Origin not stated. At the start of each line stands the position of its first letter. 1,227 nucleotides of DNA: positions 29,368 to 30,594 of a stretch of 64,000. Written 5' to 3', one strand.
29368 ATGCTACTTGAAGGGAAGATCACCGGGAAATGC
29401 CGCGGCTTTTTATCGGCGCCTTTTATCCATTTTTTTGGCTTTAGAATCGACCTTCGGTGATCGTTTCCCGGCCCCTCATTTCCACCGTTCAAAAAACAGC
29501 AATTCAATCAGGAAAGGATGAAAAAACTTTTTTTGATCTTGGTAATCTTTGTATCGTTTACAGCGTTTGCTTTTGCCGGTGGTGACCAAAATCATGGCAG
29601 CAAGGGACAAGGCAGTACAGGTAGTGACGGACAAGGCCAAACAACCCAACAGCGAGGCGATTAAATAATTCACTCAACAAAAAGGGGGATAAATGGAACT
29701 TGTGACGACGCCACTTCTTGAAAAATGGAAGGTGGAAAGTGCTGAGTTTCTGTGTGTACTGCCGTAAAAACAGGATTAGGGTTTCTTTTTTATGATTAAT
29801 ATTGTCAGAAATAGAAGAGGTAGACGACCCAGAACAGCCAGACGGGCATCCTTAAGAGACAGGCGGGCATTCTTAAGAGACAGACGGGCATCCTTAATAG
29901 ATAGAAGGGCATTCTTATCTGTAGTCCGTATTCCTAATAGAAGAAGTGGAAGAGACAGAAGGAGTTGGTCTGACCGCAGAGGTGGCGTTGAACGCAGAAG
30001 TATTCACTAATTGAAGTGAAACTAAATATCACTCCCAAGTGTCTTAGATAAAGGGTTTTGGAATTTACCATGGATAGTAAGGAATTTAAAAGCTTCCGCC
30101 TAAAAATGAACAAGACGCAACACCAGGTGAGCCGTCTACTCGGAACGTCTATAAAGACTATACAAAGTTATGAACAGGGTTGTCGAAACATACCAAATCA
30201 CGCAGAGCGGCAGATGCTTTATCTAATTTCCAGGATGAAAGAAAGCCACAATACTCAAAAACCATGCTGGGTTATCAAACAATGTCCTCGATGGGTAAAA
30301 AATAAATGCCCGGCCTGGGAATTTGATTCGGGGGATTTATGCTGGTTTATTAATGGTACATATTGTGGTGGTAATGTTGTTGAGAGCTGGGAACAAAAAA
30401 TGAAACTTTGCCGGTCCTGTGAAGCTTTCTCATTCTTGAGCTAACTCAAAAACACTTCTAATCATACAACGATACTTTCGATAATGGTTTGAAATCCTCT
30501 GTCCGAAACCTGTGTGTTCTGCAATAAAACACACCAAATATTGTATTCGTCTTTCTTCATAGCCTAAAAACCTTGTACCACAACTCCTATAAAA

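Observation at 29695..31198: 30-nt conserved box immediately downstream of both Gly-rich peptide genes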

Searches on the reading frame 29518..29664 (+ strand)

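Call 11: search_protein_families(library=pfam, proteins=[window:29518-29664:+], max_evalue=0.1)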
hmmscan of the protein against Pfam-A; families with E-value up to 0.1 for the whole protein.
window:29518-29664:+ (48 aa): 0 families

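Call 36: search_protein_families(library=ncbifam, proteins=[window:29518-29664:+], max_evalue=0.1)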
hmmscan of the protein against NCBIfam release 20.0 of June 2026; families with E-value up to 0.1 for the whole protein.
window:29518-29664:+ (48 aa): 4 families
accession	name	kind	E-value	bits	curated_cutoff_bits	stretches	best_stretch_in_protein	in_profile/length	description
NF007462.0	PRK10040.1-1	equivalog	0.0056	16.8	118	1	1-34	1-34/57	hypothetical protein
NF033603.1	mini-MOMP_1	subfamily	0.006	16.3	75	1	1-20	1-20/63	mini-MOMP protein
NF033802.1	AimP_fam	subfamily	0.026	14.7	35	1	1-24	1-23/43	lysogeny pheromone AimP family peptide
NF053838.1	hit_Bd0108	equivalog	0.07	13.6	40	1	1-44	1-42/94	predatory lifecycle switch protein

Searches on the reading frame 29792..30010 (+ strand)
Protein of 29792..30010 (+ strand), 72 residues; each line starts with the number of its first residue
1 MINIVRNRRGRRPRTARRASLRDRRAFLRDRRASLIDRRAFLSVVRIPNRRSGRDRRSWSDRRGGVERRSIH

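Call 11: search_protein_families(library=pfam, proteins=[window:29792-30010:+], max_evalue=0.1)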
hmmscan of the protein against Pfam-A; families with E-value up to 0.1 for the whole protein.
window:29792-30010:+ (72 aa): 0 families

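Call 36: search_protein_families(library=ncbifam, proteins=[window:29792-30010:+], max_evalue=0.1)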
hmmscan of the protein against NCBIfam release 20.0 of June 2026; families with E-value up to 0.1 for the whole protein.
window:29792-30010:+ (72 aa): 0 families

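Call 63: list_cluster_members(proteins=[window:29792-30007:+, window:29518-29661:+, window:29693-29764:+, window:31269-31349:+, window:31164-31349:+, window:31034-31192:+])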
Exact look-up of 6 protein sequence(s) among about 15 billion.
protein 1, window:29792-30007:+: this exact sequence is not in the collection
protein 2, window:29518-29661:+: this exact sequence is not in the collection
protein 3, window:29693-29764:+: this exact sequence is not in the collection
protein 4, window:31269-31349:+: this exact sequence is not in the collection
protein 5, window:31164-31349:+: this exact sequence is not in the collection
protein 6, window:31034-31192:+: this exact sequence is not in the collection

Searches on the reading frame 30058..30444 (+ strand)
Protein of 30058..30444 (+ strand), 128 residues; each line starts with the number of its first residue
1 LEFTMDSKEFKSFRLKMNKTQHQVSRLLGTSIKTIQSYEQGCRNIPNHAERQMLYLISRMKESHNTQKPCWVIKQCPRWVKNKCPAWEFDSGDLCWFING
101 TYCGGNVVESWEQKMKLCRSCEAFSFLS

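Call 11: search_protein_families(library=pfam, proteins=[window:30058-30444:+], max_evalue=0.1)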
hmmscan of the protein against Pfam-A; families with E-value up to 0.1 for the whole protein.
window:30058-30444:+ (128 aa): 5 families
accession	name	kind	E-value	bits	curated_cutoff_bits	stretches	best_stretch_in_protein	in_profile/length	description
PF01381.28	HTH_3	-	3.8e-05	24.1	23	1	11-46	2-36/55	Helix-turn-helix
PF12844.13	HTH_19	-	0.0058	17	30.2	1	11-52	5-42/64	Helix-turn-helix domain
PF15731.11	MqsA_antitoxin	-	0.01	16.4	30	1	5-60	69-123/131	Antitoxin component of bacterial toxin-antitoxin system, MqsA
PF13560.12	HTH_31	-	0.011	16.5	27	1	10-46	6-42/64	Helix-turn-helix domain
PF00376.29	MerR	-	0.055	13.7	28.2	1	23-40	4-21/38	MerR family regulatory protein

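Call 14: find_homologous_proteins(query=window:30070-30441:+)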
Query seq(124 aa) (124 aa): 1180 proteins with E <= 0.001 among 1180 candidates; the best 120 are listed.
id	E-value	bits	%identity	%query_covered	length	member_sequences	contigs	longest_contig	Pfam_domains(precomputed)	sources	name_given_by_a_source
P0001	1.5e-66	240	84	100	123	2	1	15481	PF01381.29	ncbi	ncbi:two-CW domain-containing protein [Thermodesulfobacteriota bacterium]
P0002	1.4e-50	188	68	99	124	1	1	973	-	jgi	-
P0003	1.9e-50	188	67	99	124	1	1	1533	-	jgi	-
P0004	7.4e-50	186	65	99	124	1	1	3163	-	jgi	jgi:DNA-binding XRE family transcriptional regulator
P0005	3.8e-49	184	65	99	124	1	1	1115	-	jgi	jgi:DNA-binding XRE family transcriptional regulator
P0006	4.9e-49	183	65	99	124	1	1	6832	-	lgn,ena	-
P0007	4.9e-49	183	66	97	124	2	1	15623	-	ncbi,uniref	ncbi:MAG: helix-turn-helix transcriptional regulator [Candidatus Desulfatibia sp.]|uniref:helix-turn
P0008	5.1e-49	183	65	97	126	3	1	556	-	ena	-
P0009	6.0e-49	183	65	97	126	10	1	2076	-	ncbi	-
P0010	1.2e-48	182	64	99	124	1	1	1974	-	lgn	-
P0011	4.0e-48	180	63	99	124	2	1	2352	-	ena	-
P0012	4.8e-48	180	64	97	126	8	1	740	-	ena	-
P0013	7.5e-48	179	63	97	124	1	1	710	PF01381.29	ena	-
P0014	7.7e-48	179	63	99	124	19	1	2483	-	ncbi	-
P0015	8.2e-48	179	62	97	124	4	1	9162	-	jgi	jgi:hypothetical protein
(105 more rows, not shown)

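Call 15: find_encoding_contigs(protein=P0001, flank=6000, max_places=3)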
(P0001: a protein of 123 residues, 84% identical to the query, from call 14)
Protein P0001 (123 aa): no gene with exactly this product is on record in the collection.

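Call 16: find_encoding_contigs(protein=P0007, flank=6000, max_places=3)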
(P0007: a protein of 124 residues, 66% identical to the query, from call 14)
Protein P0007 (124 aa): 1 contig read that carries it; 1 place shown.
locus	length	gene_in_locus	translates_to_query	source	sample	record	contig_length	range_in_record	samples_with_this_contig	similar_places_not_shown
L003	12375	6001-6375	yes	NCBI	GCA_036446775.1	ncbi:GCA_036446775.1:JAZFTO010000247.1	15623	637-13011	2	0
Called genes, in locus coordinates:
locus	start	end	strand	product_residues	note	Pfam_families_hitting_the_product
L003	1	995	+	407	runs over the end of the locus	PF00291:PALP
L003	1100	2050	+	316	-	PF00491:Arginase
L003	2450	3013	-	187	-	PF02775:TPP_enzyme_C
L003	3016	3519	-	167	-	PF02776:TPP_enzyme_N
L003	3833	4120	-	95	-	PF02597:ThiS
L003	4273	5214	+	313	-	PF13379:NMT1_2, PF12916:DUF3834 (faint)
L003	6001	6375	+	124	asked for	-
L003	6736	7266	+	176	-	-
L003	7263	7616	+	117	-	PF02311:AraC_binding (weak), PF07883:Cupin_2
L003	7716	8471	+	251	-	PF05401:NodS (weak), PF13489:Methyltransf_23, PF01209:Ubie_methyltran, PF05175:MTS (weak), PF13847:Methyltransf_31, PF08241:Methyltransf_11, PF08242:Methyltransf_12, PF13649:Methyltransf_25, +2 more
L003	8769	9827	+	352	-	PF00180:Iso_dh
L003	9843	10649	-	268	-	PF00005:ABC_tran, PF13304:AAA_21 (weak)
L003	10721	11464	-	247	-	PF00005:ABC_tran, PF13304:AAA_21, PF12399:BCA_ABC_TP_C (weak)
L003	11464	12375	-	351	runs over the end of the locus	PF02653:BPD_transp_2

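Call 20: list_cluster_members(proteins=[P0001])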
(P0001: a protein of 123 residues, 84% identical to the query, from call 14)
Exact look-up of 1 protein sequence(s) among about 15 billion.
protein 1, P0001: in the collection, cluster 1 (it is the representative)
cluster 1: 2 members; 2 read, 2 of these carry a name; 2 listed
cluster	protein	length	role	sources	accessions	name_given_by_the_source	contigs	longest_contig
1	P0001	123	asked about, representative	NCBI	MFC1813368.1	two-CW domain-containing protein [Thermodesulfobacteriota bacterium]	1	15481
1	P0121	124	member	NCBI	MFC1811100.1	helix-turn-helix domain-containing protein [Thermodesulfobacteriota bacterium]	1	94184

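Call 23: find_encoding_contigs(protein=window:30070-30444:+, flank=10000, max_places=5)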
Protein window:30070-30444:+ (124 aa): no gene with exactly this product is on record in the collection.
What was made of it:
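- The rest of the source assembly could not be fetched (calls 15, 23).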

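Call 36: search_protein_families(library=ncbifam, proteins=[window:30070-30444:+], max_evalue=0.1)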
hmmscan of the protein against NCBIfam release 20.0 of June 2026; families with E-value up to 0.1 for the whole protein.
window:30070-30444:+ (124 aa): 8 families
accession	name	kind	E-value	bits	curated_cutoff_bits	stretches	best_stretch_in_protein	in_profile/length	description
NF045718.1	two_CW_domain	domain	3.9e-12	46.4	35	1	65-122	2-76/80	two-CW domain-containing protein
TIGR03830.1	CxxCG_CxxCG_HTH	subfamily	2.3e-05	24.2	61.8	1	3-61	67-124/127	type II TA system antitoxin MqsA family protein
NF040522.1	VC1465_fam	subfamily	3.1e-05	24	70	1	6-56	1-51/111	VC1465 family Xer recombination activation factor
NF041265.1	NadS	equivalog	4.6e-05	23.6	60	1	5-43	34-72/94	NadS family protein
NF047948.1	male_kill_WMK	equivalog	0.00025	20.6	300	1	4-45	8-49/300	WO male-killing family protein Wmk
NF041951.1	phage_RstR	subfamily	0.0019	18.4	80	1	4-38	5-39/108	RstR family transcriptional repressor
TIGR03070.1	couple_hipB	subfamily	0.0025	17.7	71.65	1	7-40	8-41/58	type II toxin-antitoxin system Y4mF family antitoxin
NF003162.0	PRK04140.1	equivalog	0.084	11.9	263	1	2-40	127-165/317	transcriptional regulator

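Call 64: find_encoding_contigs(protein=P0006, flank=5000, max_places=3)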
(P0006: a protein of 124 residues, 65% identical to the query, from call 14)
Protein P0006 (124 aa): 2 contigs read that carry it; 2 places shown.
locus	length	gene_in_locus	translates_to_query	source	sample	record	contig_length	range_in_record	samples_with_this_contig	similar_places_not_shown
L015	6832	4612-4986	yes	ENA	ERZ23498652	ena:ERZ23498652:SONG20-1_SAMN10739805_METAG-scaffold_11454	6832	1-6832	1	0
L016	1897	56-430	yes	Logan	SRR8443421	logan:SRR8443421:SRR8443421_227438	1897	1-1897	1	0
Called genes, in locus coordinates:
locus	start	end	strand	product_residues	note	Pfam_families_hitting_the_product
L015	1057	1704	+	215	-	PF12225:DUF5981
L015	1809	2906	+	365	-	PF13183:Fer4_8 (faint)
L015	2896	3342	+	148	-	PF02085:Cytochrom_CIII, PF14537:Cytochrom_c3_2 (faint), PF14522:Cytochrome_C7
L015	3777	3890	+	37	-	-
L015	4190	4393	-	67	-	-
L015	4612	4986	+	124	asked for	-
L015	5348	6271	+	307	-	PF00753:Lactamase_B, PF19583:ODP (weak), PF23023:Anti-Pycsar_Apyc1 (weak)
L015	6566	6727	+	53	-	-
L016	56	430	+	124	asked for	-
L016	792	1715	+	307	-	PF00753:Lactamase_B, PF19583:ODP (weak), PF23023:Anti-Pycsar_Apyc1 (weak)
